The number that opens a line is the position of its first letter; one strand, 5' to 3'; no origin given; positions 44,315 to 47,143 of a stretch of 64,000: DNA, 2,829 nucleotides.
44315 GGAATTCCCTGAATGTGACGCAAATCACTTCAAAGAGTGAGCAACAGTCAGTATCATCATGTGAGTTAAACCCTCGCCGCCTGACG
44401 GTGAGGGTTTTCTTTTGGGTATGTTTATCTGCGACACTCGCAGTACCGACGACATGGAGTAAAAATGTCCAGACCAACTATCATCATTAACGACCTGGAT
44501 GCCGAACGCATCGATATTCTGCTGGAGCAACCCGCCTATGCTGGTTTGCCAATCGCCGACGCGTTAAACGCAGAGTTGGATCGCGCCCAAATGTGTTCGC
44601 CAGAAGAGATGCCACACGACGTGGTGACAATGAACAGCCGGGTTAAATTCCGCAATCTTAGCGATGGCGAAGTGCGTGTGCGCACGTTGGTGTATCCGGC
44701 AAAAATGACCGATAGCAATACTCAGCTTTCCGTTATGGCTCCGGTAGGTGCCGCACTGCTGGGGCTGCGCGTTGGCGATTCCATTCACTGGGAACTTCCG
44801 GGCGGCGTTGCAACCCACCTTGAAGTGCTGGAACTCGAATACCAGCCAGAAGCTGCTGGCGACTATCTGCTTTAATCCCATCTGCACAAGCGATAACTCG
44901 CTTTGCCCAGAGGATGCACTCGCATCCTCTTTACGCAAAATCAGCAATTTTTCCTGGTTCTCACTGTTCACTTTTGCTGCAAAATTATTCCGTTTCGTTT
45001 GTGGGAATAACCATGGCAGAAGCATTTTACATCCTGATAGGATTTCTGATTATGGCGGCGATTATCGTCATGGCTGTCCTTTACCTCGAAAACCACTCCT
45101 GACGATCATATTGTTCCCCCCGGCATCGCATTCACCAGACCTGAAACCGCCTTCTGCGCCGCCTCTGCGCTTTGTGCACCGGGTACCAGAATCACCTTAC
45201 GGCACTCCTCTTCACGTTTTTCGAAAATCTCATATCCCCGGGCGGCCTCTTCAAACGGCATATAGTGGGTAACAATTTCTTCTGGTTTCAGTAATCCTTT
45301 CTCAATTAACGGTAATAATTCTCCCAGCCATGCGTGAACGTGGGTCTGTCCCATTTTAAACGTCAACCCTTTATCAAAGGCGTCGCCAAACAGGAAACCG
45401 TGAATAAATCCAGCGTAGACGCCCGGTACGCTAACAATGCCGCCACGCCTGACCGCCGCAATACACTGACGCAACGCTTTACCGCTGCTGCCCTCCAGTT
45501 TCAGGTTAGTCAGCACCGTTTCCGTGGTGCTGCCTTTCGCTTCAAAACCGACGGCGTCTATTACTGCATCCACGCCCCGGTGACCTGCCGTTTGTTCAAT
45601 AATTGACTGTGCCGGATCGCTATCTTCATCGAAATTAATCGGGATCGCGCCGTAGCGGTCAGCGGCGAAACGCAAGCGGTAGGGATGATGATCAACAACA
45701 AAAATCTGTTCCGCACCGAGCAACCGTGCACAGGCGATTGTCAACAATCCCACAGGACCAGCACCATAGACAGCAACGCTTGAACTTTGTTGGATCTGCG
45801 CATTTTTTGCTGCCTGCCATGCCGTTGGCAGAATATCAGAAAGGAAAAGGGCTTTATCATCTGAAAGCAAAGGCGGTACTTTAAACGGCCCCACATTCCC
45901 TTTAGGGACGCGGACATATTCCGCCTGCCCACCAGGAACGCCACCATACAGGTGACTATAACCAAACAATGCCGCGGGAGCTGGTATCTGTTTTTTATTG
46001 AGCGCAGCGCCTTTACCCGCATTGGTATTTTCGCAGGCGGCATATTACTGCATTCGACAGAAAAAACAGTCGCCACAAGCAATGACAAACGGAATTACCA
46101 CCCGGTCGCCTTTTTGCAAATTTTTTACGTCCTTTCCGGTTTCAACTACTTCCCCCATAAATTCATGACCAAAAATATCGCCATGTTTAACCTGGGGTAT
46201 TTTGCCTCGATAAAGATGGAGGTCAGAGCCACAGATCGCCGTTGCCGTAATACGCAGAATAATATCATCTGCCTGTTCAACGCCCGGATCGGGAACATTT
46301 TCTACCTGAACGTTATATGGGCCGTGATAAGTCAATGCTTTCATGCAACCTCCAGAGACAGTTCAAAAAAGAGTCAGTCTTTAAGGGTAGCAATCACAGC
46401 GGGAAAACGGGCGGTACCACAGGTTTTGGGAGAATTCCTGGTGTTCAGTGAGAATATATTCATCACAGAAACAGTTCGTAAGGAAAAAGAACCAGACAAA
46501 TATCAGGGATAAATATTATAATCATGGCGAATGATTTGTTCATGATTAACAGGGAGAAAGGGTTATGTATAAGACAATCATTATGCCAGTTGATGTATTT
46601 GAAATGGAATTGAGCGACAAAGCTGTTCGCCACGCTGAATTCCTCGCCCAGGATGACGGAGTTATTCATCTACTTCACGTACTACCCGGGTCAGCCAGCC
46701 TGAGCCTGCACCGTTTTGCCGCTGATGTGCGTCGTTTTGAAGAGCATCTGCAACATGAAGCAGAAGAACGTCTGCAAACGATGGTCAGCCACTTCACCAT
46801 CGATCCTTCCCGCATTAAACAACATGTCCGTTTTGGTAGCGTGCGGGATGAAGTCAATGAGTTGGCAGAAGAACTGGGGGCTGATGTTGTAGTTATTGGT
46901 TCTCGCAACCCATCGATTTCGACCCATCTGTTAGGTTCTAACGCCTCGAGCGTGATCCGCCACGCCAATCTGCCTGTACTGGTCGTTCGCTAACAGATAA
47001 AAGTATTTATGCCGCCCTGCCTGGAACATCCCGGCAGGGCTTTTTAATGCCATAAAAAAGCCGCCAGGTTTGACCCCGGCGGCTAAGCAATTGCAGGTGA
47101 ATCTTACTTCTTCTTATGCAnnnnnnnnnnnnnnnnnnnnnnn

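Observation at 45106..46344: ybdR is split by a single in-frame ochre codon with the reading frame otherwise intact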

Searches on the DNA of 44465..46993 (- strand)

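Call 4: search_dna_similar(query=window:45006-46444:-, collection=ecoli_genomes, mode=near, max_rows=40)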
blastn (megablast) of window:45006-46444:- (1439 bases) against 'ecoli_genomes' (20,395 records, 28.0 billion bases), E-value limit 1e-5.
Records with a match: 3604; places in all: 3616; records where one place covers at least 80% of the query: 3598.
Genomes with a match: 3604 of 5426; with a place that covers at least 80% of the query: 3598. Places per genome that has any: lowest 1, median 1, highest 2. On chromosomes: 3614 places; on plasmids: 2.
Best place of each record, by identity: >=99% 1157; 95-99% 2445; 80-90% 2.
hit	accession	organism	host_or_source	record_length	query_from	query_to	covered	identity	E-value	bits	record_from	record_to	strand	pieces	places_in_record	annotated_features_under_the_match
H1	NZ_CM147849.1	Escherichia coli strain 33F4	Calf of Bos taurus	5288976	1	1439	100%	99.9%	0e+0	2647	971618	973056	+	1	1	ybdR: zinc-dependent alcohol dehydrogenase | yldA: small membrane protein YldA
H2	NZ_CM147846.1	Escherichia coli strain 32F4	Calf of Bos taurus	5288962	1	1439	100%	99.9%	0e+0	2647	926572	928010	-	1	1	ybdR: zinc-dependent alcohol dehydrogenase | hypothetical protein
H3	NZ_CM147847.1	Escherichia coli strain 33E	farm environment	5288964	1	1439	100%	99.9%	0e+0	2647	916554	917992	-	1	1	ybdR: zinc-dependent alcohol dehydrogenase | hypothetical protein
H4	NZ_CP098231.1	Escherichia coli strain XJ34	bovine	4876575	1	1439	100%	99.6%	0e+0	2625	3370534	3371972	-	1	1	ybdR: zinc-dependent alcohol dehydrogenase | yldA: small membrane protein YldA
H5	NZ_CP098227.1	Escherichia coli strain XJ6-3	bovine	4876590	1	1439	100%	99.6%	0e+0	2625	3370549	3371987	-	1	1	ybdR: zinc-dependent alcohol dehydrogenase | yldA: small membrane protein YldA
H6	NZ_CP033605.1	Escherichia coli O157:H7 strain TR01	Cattle carcass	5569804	1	1439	100%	99.4%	0e+0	2608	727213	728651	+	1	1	ybdR: zinc-dependent alcohol dehydrogenase | yldA: small membrane protein YldA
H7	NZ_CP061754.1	Escherichia coli O18ac:H14 strain 873.10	Bos taurus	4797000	1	1439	100%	99.3%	0e+0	2603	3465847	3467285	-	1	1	ybdR: zinc-dependent alcohol dehydrogenase | yldA: small membrane protein YldA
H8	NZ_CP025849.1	Escherichia coli strain 600468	Homo sapiens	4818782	1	1439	100%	99.1%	0e+0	2586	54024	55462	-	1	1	ybdR: zinc-dependent alcohol dehydrogenase | yldA: small membrane protein YldA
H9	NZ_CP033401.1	Escherichia coli strain WCHEC020031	Homo sapiens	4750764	1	1439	100%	99.1%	0e+0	2586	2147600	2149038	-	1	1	ybdR: zinc-dependent alcohol dehydrogenase | yldA: small membrane protein YldA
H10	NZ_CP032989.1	Escherichia coli strain W2-5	Jin River water W2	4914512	1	1439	100%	99.1%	0e+0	2586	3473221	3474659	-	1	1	ybdR: zinc-dependent alcohol dehydrogenase | yldA: small membrane protein YldA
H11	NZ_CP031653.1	Escherichia coli strain UK_Dog_Liverpool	dog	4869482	1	1439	100%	99.1%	0e+0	2586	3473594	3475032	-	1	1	ybdR: zinc-dependent alcohol dehydrogenase | yldA: small membrane protein YldA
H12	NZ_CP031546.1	Escherichia coli strain cq9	pig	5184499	1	1439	100%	99.1%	0e+0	2586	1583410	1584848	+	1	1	ybdR: zinc-dependent alcohol dehydrogenase | yldA: small membrane protein YldA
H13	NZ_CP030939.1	Escherichia coli strain AMSHJX01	Giant panda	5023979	1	1439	100%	99.1%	0e+0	2586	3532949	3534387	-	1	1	ybdR: zinc-dependent alcohol dehydrogenase | yldA: small membrane protein YldA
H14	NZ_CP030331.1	Escherichia coli strain AR_452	missing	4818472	1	1439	100%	99.1%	0e+0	2586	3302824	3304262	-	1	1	ybdR: zinc-dependent alcohol dehydrogenase | yldA: small membrane protein YldA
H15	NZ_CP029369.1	Escherichia coli strain WCHEC035148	Sewage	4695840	1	1439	100%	99.1%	0e+0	2586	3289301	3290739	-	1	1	ybdR: zinc-dependent alcohol dehydrogenase | yldA: small membrane protein YldA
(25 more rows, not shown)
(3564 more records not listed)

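Call 6: get_annotated_region(hit=H1, flank=3000)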
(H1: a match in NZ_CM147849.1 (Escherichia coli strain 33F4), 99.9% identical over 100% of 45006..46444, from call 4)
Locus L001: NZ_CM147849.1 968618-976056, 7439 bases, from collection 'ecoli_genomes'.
description: Escherichia coli strain 33F4 chromosome, whole genome shotgun sequence
organism: Escherichia coli strain 33F4 (NCBI taxid 562)
replicon: chromosome; assembly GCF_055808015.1
host: -; source: Calf of Bos taurus; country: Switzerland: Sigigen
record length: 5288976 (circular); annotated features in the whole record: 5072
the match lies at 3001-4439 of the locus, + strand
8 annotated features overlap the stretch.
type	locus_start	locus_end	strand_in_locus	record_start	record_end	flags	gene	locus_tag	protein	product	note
CDS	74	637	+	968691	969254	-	ahpC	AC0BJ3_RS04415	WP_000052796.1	alkyl hydroperoxide reductase subunit C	-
CDS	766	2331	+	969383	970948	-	ahpF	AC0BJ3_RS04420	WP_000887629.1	alkyl hydroperoxide reductase subunit F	-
CDS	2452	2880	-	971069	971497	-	uspG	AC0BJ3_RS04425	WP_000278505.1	universal stress protein UspG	-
CDS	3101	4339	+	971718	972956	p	ybdR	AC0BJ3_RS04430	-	zinc-dependent alcohol dehydrogenase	internal stop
CDS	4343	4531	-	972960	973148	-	yldA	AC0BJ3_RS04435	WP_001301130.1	small membrane protein YldA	-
CDS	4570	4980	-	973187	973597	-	rnk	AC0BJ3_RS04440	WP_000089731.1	nucleoside diphosphate kinase regulator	-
CDS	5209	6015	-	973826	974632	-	rna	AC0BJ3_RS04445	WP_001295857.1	ribonuclease I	-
CDS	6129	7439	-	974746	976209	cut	citT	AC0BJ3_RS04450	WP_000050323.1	citrate/succinate antiporter CitT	-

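Call 7: get_annotated_region(hit=H4, flank=500)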
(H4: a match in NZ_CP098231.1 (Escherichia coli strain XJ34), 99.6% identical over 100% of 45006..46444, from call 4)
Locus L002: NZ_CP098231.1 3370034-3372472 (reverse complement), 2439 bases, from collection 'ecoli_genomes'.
description: Escherichia coli strain XJ34 chromosome, complete genome
organism: Escherichia coli strain XJ34 (NCBI taxid 562)
replicon: chromosome; assembly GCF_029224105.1
host: bovine; source: -; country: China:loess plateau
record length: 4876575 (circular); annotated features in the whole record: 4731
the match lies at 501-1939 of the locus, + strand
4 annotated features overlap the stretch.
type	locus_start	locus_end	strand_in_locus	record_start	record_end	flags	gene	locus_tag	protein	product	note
CDS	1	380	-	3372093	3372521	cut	uspG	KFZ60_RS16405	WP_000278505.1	universal stress protein UspG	-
CDS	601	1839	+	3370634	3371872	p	ybdR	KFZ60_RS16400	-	zinc-dependent alcohol dehydrogenase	internal stop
CDS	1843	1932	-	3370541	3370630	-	yldA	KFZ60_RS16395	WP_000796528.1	small membrane protein YldA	-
CDS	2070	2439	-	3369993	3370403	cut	rnk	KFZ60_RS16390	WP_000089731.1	nucleoside diphosphate kinase regulator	-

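Call 8: get_annotated_region(hit=H6, flank=500)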
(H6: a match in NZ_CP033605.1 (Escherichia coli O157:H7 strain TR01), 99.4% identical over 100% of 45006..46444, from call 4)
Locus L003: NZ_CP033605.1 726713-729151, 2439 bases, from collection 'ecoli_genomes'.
description: Escherichia coli O157:H7 strain TR01 chromosome, complete genome
organism: Escherichia coli O157:H7 strain TR01 (NCBI taxid 83334)
replicon: chromosome; assembly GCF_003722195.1
host: -; source: Cattle carcass; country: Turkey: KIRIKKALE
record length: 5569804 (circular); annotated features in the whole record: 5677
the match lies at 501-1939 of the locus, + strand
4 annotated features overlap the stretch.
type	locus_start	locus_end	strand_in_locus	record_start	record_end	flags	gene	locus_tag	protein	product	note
CDS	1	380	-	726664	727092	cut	uspG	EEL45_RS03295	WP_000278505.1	universal stress protein UspG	-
CDS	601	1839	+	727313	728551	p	ybdR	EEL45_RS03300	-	zinc-dependent alcohol dehydrogenase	internal stop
CDS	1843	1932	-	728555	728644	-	yldA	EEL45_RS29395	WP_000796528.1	small membrane protein YldA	-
CDS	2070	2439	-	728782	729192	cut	rnk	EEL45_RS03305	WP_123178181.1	nucleoside diphosphate kinase regulator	-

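Call 12: search_dna_similar(query=window:46017-46077:-, collection=ecoli_genomes, mode=near, max_rows=60, max_evalue=10)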
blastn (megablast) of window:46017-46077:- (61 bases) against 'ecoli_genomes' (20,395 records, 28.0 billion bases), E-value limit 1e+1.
Records with a match: 3568; places in all: 3577; records where one place covers at least 80% of the query: 3568.
Genomes with a match: 3568 of 5426; with a place that covers at least 80% of the query: 3568. Places per genome that has any: lowest 1, median 1, highest 2. On chromosomes: 3575 places; on plasmids: 2.
Best place of each record, by identity: >=99% 13; 95-99% 3555.
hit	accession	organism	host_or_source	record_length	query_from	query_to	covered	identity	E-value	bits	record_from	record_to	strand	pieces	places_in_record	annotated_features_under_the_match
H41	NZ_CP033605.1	Escherichia coli O157:H7 strain TR01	Cattle carcass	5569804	1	61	100%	100.0%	5e-23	113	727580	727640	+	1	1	ybdR: zinc-dependent alcohol dehydrogenase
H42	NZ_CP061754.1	Escherichia coli O18ac:H14 strain 873.10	Bos taurus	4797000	1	61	100%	100.0%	5e-23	113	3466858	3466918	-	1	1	ybdR: zinc-dependent alcohol dehydrogenase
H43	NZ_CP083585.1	Escherichia coli strain ECNB21-M121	meat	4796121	1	61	100%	100.0%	5e-23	113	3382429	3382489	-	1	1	ybdR: zinc-dependent alcohol dehydrogenase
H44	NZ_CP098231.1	Escherichia coli strain XJ34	bovine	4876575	1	61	100%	100.0%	5e-23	113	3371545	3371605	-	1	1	ybdR: zinc-dependent alcohol dehydrogenase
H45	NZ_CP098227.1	Escherichia coli strain XJ6-3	bovine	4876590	1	61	100%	100.0%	5e-23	113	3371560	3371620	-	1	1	ybdR: zinc-dependent alcohol dehydrogenase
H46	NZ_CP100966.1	Escherichia coli strain ET350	Hoplobatrachus rugulosus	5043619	1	61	100%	100.0%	5e-23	113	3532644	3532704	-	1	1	ybdR: zinc-dependent alcohol dehydrogenase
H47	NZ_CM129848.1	Escherichia coli strain TB06052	fresh water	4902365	1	61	100%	100.0%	5e-23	113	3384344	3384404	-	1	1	ybdR: zinc-dependent alcohol dehydrogenase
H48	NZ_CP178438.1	Escherichia coli strain JX21CE8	chicken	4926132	1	61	100%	100.0%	5e-23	113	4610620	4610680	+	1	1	ybdR: zinc-dependent alcohol dehydrogenase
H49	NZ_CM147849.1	Escherichia coli strain 33F4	Calf of Bos taurus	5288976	1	61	100%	100.0%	5e-23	113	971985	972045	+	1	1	ybdR: zinc-dependent alcohol dehydrogenase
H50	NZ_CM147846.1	Escherichia coli strain 32F4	Calf of Bos taurus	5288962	1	61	100%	100.0%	5e-23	113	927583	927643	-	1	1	ybdR: zinc-dependent alcohol dehydrogenase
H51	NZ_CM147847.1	Escherichia coli strain 33E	farm environment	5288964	1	61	100%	100.0%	5e-23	113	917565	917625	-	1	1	ybdR: zinc-dependent alcohol dehydrogenase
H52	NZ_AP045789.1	Escherichia coli strain 23CRST027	Homo sapiens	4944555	1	61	100%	100.0%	5e-23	113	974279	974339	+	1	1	ybdR: zinc-dependent alcohol dehydrogenase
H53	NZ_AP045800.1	Escherichia coli strain 23CRST031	Homo sapiens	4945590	1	61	100%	100.0%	5e-23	113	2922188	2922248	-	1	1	ybdR: zinc-dependent alcohol dehydrogenase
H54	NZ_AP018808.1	Escherichia coli strain E2865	Bos taurus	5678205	1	61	100%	98.4%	2e-21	108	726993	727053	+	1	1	ybdR: zinc-dependent alcohol dehydrogenase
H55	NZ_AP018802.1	Escherichia coli strain E2863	Bos taurus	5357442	1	61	100%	98.4%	2e-21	108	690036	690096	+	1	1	ybdR: zinc-dependent alcohol dehydrogenase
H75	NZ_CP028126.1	Escherichia coli O26 str. RM10386 strain RM10386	Bos taurus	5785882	1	61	100%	98.4%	2e-21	108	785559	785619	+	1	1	ybdR: zinc-dependent alcohol dehydrogenase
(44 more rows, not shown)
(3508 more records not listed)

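Call 16: search_dna_similar(query=window:44465-46993:-, collection=ecoli_genomes, mode=near, max_rows=40, rows=spread)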
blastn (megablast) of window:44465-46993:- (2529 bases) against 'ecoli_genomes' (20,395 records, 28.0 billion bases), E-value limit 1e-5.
Records with a match: 5424; places in all: 5438; records where one place covers at least 80% of the query: 3596.
Genomes with a match: 5422 of 5426; with a place that covers at least 80% of the query: 3596. Places per genome that has any: lowest 1, median 1, highest 2. On chromosomes: 5434 places; on plasmids: 4.
Best place of each record, by identity: >=99% 1330; 95-99% 3920; 90-95% 172; 80-90% 2.
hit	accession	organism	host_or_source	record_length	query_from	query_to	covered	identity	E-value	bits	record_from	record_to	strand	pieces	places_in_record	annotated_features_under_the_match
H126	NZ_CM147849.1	Escherichia coli strain 33F4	Calf of Bos taurus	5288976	1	2529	100%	99.6%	0e+0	4610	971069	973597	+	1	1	ybdR: zinc-dependent alcohol dehydrogenase | uspG: universal stress protein UspG | rnk: nucleoside diphosphate kinase regulator | yldA: small membrane protein YldA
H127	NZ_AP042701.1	Escherichia coli strain OkiPb01716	bovine feces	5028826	1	2529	100%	99.2%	0e+0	4560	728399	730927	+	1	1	ybdR: zinc-dependent alcohol dehydrogenase | uspG: universal stress protein UspG | rnk: nucleoside diphosphate kinase regulator | yldA: small membrane protein YldA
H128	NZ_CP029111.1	Escherichia coli strain AR436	missing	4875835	1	2529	100%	99.1%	0e+0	4543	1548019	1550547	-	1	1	ybdR: zinc-dependent alcohol dehydrogenase | uspG: universal stress protein UspG | rnk: nucleoside diphosphate kinase regulator | yldA: small membrane protein YldA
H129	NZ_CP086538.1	Escherichia coli strain Ec-042-T5-MAC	Homo sapiens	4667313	1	2529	100%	99.1%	0e+0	4543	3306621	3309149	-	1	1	ybdR: zinc-dependent alcohol dehydrogenase | uspG: universal stress protein UspG | rnk: nucleoside diphosphate kinase regulator | yldA: small membrane protein YldA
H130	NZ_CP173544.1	Escherichia coli strain 98206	Homo sapiens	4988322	1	2529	100%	99.1%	0e+0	4543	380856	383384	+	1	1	ybdR: zinc-dependent alcohol dehydrogenase | uspG: universal stress protein UspG | rnk: nucleoside diphosphate kinase regulator | yldA: small membrane protein YldA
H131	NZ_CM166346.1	Escherichia coli strain CH4799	Homo sapiens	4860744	1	2529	100%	99.1%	0e+0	4543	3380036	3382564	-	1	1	ybdR: zinc-dependent alcohol dehydrogenase | uspG: universal stress protein UspG | rnk: nucleoside diphosphate kinase regulator | yldA: small membrane protein YldA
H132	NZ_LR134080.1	Escherichia coli strain NCTC9082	missing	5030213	1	2529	100%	99.1%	0e+0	4543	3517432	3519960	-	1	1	ybdR: zinc-dependent alcohol dehydrogenase | uspG: universal stress protein UspG | rnk: nucleoside diphosphate kinase regulator | yldA: small membrane protein YldA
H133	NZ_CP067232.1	Escherichia coli strain SBF45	surface water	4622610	1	2529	100%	99.1%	0e+0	4538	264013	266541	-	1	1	ybdR: zinc-dependent alcohol dehydrogenase | uspG: universal stress protein UspG | rnk: nucleoside diphosphate kinase regulator | yldA: small membrane protein YldA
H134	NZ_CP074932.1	Escherichia coli strain 07_3337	Homo sapiens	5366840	1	2529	100%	99.1%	0e+0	4538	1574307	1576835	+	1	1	ybdR: zinc-dependent alcohol dehydrogenase | uspG: universal stress protein UspG | rnk: nucleoside diphosphate kinase regulator | yldA: small membrane protein YldA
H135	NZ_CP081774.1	Escherichia coli strain 0H24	-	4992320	1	2529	100%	99.0%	0e+0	4532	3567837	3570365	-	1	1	ybdR: zinc-dependent alcohol dehydrogenase | uspG: universal stress protein UspG | rnk: nucleoside diphosphate kinase regulator | yldA: small membrane protein YldA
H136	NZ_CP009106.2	Escherichia coli strain 94-3024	human stool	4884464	1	2529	100%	99.0%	0e+0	4527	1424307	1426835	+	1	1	ybdR: zinc-dependent alcohol dehydrogenase | uspG: universal stress protein UspG | rnk: nucleoside diphosphate kinase regulator | yldA: small membrane protein YldA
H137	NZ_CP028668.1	Escherichia coli strain 117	cattle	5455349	1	2529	100%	99.0%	0e+0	4527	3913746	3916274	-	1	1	ybdR: zinc-dependent alcohol dehydrogenase | uspG: universal stress protein UspG | rnk: nucleoside diphosphate kinase regulator | yldA: small membrane protein YldA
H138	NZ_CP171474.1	Escherichia coli strain 1070/13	Homo sapiens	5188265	1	2529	100%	99.0%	0e+0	4527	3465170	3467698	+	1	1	ybdR: zinc-dependent alcohol dehydrogenase | uspG: universal stress protein UspG | rnk: nucleoside diphosphate kinase regulator | yldA: small membrane protein YldA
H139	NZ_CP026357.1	Escherichia coli strain 2F_0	not applicable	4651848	1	2529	100%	98.9%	0e+0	4521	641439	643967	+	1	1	ybdR: zinc-dependent alcohol dehydrogenase | uspG: universal stress protein UspG | rnk: nucleoside diphosphate kinase regulator | yldA: small membrane protein YldA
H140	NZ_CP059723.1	Escherichia coli strain BUCT2930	Paguma larvata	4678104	1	2529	100%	98.9%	0e+0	4521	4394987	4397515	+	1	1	ybdR: zinc-dependent alcohol dehydrogenase | uspG: universal stress protein UspG | rnk: nucleoside diphosphate kinase regulator | yldA: small membrane protein YldA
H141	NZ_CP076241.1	Escherichia coli O157:H7 strain Vac_07.1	Rectal swab of live bovine cattle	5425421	1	2529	100%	98.9%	0e+0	4521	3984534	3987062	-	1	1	ybdR: zinc-dependent alcohol dehydrogenase | uspG: universal stress protein UspG | rnk: nucleoside diphosphate kinase regulator | yldA: small membrane protein YldA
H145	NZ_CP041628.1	Escherichia coli strain PE15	pig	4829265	1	2529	100%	98.9%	0e+0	4516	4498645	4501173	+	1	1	ybdR: zinc-dependent alcohol dehydrogenase | uspG: universal stress protein UspG | rnk: nucleoside diphosphate kinase regulator | yldA: small membrane protein YldA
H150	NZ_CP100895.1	Escherichia coli strain ET846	Hoplobatrachus rugulosus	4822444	1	2529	100%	98.8%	0e+0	4505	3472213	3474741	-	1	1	ybdR: zinc-dependent alcohol dehydrogenase | uspG: universal stress protein UspG | rnk: nucleoside diphosphate kinase regulator | yldA: small membrane protein YldA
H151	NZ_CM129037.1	Escherichia coli strain 600055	Homo sapiens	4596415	1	2529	100%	98.8%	0e+0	4499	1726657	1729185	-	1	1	ybdR: zinc-dependent alcohol dehydrogenase | uspG: universal stress protein UspG | rnk: nucleoside diphosphate kinase regulator | yldA: small membrane protein YldA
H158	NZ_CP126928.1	Escherichia coli O2:K1:H4 strain APEC E12053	Gallus gallus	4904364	1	2529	36%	95.2%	0e+0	1453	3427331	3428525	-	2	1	uspG: universal stress protein UspG | rnk: nucleoside diphosphate kinase regulator | yldA: small membrane protein YldA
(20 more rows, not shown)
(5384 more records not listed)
